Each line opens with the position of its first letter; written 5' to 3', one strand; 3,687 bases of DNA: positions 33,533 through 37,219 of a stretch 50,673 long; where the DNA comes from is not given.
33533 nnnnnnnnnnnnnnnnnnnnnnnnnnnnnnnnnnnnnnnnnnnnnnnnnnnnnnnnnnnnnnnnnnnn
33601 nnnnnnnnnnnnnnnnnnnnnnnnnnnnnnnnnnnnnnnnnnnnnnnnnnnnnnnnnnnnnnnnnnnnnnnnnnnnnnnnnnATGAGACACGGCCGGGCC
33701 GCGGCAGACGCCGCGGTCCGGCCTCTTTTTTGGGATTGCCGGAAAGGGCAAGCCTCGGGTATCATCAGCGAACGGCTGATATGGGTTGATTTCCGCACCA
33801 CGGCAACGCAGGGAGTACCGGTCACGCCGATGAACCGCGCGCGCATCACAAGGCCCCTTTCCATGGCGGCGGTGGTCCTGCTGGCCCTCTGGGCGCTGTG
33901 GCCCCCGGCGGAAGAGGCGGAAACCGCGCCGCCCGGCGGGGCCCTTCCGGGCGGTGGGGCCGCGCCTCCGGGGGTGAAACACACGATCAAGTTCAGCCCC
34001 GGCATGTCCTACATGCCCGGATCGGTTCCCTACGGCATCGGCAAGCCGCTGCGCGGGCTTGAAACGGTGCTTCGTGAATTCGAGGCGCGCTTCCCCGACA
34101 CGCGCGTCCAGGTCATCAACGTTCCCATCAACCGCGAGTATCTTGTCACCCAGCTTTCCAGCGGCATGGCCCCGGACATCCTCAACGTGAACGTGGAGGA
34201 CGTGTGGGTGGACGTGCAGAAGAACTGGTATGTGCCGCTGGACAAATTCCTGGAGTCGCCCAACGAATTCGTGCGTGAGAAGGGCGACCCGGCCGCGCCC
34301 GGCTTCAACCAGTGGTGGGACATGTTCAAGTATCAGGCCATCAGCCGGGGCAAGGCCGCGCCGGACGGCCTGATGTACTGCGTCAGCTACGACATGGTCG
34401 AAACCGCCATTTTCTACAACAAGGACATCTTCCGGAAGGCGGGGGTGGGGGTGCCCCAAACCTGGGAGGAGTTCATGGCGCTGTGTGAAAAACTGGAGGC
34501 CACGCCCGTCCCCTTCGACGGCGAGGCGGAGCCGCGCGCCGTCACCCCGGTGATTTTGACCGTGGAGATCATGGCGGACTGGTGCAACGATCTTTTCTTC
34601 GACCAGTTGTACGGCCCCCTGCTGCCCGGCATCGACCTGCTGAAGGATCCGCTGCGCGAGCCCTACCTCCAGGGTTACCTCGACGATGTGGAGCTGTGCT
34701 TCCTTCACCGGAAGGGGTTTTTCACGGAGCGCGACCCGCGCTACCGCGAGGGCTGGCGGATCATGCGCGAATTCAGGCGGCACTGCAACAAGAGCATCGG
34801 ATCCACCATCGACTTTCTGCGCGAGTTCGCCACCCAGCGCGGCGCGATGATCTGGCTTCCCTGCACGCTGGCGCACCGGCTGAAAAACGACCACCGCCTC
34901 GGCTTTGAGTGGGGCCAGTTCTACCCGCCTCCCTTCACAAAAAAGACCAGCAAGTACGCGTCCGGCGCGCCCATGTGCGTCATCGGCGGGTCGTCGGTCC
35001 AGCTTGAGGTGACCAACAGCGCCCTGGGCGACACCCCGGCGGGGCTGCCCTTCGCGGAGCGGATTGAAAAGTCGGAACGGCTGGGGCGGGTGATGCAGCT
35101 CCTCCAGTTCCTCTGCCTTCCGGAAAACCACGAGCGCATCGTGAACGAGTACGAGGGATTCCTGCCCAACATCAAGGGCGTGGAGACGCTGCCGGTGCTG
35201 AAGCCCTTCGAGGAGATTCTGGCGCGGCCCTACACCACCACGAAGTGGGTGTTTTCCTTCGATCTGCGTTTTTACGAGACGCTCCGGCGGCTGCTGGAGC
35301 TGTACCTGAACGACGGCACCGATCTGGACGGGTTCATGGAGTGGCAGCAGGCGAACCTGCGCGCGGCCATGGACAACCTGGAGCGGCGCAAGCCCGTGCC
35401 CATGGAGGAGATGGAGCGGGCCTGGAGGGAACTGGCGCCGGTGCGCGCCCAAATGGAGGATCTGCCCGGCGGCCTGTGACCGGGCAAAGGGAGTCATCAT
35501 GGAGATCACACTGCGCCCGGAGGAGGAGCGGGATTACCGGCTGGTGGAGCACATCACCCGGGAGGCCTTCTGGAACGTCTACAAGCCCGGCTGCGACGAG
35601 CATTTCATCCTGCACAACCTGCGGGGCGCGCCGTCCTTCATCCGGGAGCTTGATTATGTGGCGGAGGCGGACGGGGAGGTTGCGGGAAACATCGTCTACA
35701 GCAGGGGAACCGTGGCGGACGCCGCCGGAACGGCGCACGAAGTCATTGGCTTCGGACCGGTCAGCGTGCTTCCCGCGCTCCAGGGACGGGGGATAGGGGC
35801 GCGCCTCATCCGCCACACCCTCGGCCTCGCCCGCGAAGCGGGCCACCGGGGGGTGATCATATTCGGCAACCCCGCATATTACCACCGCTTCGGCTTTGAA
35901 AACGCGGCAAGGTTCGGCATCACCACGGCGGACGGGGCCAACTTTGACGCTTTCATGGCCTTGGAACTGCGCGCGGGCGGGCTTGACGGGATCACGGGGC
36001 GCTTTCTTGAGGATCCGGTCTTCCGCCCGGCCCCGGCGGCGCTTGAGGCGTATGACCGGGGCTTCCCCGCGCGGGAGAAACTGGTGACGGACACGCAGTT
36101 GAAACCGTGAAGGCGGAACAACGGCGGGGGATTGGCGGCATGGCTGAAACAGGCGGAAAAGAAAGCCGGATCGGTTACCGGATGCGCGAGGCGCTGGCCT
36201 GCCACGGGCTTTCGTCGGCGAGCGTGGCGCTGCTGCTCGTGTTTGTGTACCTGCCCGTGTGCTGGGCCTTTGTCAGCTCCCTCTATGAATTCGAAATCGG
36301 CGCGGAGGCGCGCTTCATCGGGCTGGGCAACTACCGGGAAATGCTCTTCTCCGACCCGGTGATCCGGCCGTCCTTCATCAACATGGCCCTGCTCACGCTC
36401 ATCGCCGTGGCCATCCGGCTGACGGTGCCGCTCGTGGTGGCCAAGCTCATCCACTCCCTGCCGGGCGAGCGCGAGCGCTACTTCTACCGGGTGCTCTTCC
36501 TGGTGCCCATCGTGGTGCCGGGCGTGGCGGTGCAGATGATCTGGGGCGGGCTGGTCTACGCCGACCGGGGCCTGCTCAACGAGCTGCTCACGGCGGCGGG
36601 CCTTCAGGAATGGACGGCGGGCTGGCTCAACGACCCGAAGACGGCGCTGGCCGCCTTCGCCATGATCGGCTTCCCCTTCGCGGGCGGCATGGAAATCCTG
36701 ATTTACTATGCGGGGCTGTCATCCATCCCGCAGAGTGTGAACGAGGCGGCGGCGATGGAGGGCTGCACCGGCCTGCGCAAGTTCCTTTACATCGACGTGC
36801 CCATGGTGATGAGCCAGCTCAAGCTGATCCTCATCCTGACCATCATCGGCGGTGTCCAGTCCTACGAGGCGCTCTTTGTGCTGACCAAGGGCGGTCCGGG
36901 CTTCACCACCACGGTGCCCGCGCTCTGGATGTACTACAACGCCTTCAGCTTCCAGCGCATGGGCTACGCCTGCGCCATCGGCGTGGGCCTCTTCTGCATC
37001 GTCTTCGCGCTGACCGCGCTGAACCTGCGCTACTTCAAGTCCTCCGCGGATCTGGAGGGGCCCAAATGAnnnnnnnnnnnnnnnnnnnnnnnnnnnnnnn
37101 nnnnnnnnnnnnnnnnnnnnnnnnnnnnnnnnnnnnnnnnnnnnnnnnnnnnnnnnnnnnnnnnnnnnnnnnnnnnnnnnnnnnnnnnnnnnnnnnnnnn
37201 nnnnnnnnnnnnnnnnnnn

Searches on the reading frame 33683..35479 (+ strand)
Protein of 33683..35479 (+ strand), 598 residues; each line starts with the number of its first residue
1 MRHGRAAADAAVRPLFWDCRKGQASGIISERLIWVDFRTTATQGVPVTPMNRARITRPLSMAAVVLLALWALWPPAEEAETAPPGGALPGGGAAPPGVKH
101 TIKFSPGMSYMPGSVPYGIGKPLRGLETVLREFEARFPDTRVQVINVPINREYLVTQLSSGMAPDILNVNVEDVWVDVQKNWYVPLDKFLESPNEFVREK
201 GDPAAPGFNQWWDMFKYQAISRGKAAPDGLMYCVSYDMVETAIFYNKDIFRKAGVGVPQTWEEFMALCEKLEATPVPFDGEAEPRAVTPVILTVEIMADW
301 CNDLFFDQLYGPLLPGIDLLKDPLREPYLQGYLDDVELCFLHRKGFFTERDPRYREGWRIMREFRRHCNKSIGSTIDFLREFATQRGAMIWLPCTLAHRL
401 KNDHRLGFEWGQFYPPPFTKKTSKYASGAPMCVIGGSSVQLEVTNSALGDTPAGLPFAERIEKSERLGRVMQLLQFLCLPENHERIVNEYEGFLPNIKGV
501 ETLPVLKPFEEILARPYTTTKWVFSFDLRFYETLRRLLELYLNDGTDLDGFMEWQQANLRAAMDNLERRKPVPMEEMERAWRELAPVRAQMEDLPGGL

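Call 9: search_protein_families(library=pfam, proteins=[window:33683-35479:+], max_evalue=0.01)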
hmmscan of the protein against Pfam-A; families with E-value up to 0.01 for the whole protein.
window:33683-35479:+ (598 aa): 2 families
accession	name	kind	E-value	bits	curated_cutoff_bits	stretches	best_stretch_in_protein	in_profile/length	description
PF01547.30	SBP_bac_1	-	2e-14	54.7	26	1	129-275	13-145/307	Bacterial extracellular solute-binding protein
PF13416.11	SBP_bac_8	-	1.5e-11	45.1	27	1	131-271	4-122/279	Bacterial extracellular solute-binding protein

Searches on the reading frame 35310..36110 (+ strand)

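Call 17: search_protein_families(library=pfam, proteins=[window:35310-36110:+], max_evalue=0.01)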
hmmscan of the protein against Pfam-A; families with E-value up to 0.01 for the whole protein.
window:35310-36110:+ (266 aa): 4 families
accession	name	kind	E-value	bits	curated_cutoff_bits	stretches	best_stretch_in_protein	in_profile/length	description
PF13508.13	Acetyltransf_7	-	1.5e-08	35.3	27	1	116-197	6-83/84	Acetyltransferase (GNAT) domain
PF00583.31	Acetyltransf_1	-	1.6e-07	32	20.7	1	114-196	34-116/116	Acetyltransferase (GNAT) family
PF13527.13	Acetyltransf_9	-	3.5e-07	30.7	25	1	116-198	44-126/127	Acetyltransferase (GNAT) domain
PF14542.12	Acetyltransf_CG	-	0.0013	19.3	30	1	119-180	5-59/80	GCN5-related N-acetyl-transferase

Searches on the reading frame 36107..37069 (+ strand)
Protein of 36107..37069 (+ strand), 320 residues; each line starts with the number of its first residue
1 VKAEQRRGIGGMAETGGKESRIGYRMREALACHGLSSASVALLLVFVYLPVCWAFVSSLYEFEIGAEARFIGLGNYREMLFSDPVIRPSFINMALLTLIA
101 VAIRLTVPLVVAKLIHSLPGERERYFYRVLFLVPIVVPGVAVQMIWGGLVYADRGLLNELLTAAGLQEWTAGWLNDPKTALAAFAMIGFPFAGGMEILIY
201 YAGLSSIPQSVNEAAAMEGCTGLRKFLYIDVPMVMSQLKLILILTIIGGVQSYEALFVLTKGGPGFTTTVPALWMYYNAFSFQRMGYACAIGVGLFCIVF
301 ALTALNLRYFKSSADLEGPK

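Call 9: search_protein_families(library=pfam, proteins=[window:36107-37069:+], max_evalue=0.01)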
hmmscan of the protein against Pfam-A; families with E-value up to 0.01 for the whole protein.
window:36107-37069:+ (320 aa): 1 family
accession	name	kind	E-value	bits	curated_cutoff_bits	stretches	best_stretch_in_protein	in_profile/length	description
PF00528.27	BPD_transp_1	-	1.8e-08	34.8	26.4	1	120-301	13-172/184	Binding-protein-dependent transport system inner membrane component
